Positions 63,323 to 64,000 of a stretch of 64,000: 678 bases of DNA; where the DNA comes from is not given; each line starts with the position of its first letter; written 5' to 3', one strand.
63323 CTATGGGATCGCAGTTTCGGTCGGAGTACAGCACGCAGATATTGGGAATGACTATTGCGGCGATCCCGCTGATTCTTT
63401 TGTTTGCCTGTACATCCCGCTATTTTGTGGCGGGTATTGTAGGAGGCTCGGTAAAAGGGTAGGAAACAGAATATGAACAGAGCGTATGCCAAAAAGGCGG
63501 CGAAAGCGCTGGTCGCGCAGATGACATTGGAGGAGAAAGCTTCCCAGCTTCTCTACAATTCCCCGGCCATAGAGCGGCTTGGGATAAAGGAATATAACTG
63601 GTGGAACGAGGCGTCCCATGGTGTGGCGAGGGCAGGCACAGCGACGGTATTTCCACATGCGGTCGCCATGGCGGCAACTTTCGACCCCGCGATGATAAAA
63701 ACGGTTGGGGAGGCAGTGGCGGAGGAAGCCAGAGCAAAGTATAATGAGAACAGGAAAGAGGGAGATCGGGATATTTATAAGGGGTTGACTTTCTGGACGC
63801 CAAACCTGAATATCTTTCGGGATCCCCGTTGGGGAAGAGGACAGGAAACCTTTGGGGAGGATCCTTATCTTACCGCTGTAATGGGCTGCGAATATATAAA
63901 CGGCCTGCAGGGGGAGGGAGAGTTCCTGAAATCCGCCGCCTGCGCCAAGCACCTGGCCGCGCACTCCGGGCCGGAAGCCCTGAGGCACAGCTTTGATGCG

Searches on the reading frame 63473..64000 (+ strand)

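Call 6: search_protein_families(library=pfam, proteins=[window:63473-64000:+], max_evalue=0.01)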
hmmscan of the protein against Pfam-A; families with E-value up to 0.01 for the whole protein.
window:63473-64000:+ (176 aa): 1 family
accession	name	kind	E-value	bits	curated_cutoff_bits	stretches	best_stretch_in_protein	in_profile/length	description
PF00933.27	Glyco_hydro_3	-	4e-21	76.2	27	1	44-165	68-173/316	Glycosyl hydrolase family 3 N terminal domain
